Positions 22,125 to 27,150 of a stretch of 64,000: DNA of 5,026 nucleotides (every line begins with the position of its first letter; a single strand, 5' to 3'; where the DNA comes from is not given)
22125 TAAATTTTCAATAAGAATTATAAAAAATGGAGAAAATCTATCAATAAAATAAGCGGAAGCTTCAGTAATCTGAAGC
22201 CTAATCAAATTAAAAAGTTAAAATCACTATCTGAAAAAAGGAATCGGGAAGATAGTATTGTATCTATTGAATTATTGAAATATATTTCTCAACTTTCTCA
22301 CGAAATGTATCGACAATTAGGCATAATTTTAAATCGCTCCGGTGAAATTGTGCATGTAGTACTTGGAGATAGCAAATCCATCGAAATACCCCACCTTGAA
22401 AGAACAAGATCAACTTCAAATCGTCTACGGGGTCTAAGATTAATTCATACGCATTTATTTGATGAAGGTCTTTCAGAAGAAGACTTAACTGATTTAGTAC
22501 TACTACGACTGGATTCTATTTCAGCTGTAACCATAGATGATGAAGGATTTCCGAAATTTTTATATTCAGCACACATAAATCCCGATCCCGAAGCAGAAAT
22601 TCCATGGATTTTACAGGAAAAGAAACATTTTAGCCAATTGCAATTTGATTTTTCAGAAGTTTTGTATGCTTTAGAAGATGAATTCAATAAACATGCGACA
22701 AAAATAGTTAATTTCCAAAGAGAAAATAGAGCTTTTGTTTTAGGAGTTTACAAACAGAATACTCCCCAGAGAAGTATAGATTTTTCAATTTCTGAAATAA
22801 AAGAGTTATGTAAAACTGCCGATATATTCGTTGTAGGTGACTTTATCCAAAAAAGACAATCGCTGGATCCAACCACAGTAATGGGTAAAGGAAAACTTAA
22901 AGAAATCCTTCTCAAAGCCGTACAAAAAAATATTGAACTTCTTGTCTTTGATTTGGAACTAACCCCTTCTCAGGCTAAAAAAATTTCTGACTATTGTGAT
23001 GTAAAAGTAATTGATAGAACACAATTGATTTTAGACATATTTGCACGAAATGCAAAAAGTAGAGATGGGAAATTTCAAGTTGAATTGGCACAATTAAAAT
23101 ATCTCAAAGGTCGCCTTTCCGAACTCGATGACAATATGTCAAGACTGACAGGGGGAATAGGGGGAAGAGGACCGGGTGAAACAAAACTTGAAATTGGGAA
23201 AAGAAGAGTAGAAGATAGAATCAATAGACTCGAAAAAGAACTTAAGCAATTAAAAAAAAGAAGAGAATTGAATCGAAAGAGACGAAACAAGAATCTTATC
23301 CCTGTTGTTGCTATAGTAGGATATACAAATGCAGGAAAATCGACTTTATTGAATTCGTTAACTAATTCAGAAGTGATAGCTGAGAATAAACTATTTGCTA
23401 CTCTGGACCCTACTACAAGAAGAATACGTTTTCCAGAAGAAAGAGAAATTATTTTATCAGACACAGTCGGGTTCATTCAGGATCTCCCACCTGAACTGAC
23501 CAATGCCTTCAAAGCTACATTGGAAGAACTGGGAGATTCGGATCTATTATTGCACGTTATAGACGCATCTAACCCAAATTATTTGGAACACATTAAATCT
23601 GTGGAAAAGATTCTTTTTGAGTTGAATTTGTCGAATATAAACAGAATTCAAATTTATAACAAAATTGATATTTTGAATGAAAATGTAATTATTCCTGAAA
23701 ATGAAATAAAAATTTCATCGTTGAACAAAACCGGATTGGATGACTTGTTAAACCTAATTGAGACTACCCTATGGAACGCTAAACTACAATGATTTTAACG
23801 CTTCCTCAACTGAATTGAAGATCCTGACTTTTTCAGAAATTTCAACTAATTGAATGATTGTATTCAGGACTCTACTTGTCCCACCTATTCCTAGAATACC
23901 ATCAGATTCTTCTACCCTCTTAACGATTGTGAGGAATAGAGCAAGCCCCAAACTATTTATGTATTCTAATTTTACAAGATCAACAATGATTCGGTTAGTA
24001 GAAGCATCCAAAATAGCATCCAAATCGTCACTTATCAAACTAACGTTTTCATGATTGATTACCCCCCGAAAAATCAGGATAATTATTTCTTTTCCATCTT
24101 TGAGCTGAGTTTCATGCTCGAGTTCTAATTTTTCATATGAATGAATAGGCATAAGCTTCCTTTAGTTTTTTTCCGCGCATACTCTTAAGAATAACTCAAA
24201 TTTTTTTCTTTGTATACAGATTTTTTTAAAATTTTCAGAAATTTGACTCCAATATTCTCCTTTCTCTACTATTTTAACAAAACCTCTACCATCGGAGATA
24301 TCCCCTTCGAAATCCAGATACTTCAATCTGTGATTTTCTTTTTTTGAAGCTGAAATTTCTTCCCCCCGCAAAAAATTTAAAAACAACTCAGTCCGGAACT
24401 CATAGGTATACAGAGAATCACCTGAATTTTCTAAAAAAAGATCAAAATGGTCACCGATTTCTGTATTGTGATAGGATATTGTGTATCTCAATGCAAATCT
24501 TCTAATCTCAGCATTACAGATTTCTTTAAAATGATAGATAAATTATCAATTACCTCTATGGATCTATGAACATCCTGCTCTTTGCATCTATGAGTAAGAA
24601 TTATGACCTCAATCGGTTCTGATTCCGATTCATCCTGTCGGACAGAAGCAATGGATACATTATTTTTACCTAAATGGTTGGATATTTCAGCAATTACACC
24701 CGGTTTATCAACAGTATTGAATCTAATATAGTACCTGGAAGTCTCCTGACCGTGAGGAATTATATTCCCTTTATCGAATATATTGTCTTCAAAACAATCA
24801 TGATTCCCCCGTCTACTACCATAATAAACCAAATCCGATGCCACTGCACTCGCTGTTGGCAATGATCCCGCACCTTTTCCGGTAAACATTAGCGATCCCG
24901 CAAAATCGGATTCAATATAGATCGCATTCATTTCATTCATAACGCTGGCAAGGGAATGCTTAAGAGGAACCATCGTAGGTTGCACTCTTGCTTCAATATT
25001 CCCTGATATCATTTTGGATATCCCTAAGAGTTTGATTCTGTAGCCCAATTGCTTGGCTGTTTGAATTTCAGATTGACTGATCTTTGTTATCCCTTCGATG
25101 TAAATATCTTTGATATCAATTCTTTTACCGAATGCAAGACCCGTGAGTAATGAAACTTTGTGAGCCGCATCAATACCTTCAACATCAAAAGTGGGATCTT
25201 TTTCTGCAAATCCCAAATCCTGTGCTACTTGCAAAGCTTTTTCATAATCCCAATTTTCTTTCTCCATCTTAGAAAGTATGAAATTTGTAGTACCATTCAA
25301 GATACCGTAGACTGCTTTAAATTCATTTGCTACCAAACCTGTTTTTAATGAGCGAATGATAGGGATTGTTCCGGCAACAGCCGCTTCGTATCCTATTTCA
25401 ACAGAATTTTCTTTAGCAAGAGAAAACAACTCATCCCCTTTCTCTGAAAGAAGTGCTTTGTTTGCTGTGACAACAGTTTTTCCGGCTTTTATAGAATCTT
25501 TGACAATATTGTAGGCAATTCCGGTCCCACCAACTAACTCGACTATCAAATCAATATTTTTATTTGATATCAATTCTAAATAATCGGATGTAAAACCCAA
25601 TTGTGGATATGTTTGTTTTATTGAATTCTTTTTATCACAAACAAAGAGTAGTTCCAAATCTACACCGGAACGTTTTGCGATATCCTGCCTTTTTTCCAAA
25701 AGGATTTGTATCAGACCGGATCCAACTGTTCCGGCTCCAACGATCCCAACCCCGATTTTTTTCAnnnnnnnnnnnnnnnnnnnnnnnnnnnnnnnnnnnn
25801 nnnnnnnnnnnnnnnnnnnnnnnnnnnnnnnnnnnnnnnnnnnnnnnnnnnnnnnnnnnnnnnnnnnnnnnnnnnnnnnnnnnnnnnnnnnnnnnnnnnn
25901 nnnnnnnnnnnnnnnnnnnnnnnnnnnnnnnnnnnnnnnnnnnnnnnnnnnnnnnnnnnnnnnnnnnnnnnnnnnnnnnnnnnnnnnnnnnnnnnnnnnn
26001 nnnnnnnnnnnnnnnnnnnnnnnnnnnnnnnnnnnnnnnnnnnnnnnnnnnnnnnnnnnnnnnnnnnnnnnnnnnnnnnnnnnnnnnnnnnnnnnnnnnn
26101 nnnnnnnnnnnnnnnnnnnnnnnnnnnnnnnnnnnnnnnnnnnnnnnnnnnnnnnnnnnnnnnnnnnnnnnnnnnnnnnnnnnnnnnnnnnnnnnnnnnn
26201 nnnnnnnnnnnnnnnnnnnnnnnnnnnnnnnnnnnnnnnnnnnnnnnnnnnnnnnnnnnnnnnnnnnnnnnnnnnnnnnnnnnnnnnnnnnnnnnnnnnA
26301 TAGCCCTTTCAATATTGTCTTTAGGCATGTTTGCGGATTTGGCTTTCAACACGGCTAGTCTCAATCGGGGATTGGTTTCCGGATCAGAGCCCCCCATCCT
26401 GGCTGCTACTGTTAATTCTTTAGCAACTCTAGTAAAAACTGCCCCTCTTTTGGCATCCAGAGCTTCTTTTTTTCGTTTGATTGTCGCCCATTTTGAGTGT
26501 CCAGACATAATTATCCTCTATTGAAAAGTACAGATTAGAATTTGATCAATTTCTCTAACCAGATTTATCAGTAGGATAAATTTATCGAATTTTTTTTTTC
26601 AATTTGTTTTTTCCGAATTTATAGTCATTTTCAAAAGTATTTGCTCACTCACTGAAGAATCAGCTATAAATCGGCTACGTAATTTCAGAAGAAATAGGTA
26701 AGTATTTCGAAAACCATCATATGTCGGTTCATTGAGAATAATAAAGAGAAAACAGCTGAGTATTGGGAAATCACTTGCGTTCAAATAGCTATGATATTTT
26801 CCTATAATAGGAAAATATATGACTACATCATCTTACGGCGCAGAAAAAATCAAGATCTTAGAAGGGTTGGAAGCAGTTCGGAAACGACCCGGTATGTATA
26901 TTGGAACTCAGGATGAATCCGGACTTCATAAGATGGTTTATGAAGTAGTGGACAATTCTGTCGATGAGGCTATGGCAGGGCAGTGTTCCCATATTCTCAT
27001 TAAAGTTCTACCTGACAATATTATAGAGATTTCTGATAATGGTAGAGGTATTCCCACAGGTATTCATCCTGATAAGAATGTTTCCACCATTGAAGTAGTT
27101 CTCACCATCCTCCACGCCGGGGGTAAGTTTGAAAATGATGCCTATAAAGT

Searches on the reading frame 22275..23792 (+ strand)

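Call 5: search_protein_families(library=ncbifam, proteins=[window:22275-23792:+])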
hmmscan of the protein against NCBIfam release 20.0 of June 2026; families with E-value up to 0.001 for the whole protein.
window:22275-23792:+ (505 aa): 20 families
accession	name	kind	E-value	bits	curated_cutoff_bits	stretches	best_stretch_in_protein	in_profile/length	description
TIGR03156.1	GTP_HflX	equivalog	1.4e-130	435.3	216.75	1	153-498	2-350/351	GTPase HflX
NF008280.0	PRK11058.1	equivalog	8.2e-85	285.1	441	1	171-470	26-325/426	ribosome rescue GTPase HflX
NF008956.1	PRK12299.1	equivalog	2.1e-15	56.6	300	1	338-493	154-319/327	GTPase ObgE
NF000908.1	PRK00089.1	equivalog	6.5e-15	55.2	237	1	344-497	5-165/291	GTPase Era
TIGR02729.1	Obg_CgtA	equivalog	1.3e-14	54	280.25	1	340-471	155-290/329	Obg family GTPase CgtA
NF008955.0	PRK12297.1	equivalog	3e-12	46.2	406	1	340-499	157-328/429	GTPase ObgE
TIGR03594.1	GTPase_EngA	equivalog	5.9e-12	45.3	306.7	1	343-496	1-157/432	ribosome biogenesis GTPase Der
NF003661.0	PRK05291.1-3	equivalog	6.8e-12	45.5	380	1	310-498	187-369/448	tRNA uridine-5-carboxymethylaminomethyl(34) synthesis GTPase MnmE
TIGR03918.1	GTP_HydF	equivalog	2.7e-11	42.9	325.55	1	344-498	9-166/392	[FeFe] hydrogenase H-cluster maturation GTPase HydF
TIGR00436.1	era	equivalog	2.6e-10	40.1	116.25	1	345-501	3-165/270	GTPase Era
TIGR00231.1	small_GTP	domain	7.2e-10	38.9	42.5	1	344-468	5-126/164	GTP-binding protein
TIGR00450.1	mnmE_trmE_thdF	equivalog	1.6e-08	34.1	252.6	1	312-487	182-351/446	tRNA uridine-5-carboxymethylaminomethyl(34) synthesis GTPase MnmE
NF007171.0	PRK09602.1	subfamily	1.3e-06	27.6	387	1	345-380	5-40/397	YchF-related putative GTPase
TIGR03596.1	GTPase_YlqF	equivalog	2.8e-06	26.9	208.2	1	313-400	88-173/276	ribosome biogenesis GTPase YlqF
TIGR00092.1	TIGR00092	equivalog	2.9e-06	26.7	279.2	1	346-390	6-51/368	redox-regulated ATPase YchF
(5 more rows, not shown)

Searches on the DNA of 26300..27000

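Call 48: search_rna_families(source=window, start=26300, end=27000, threshold=evalue, max_evalue=1)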
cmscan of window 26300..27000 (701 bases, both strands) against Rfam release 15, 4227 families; matches with E-value up to 1: 0.
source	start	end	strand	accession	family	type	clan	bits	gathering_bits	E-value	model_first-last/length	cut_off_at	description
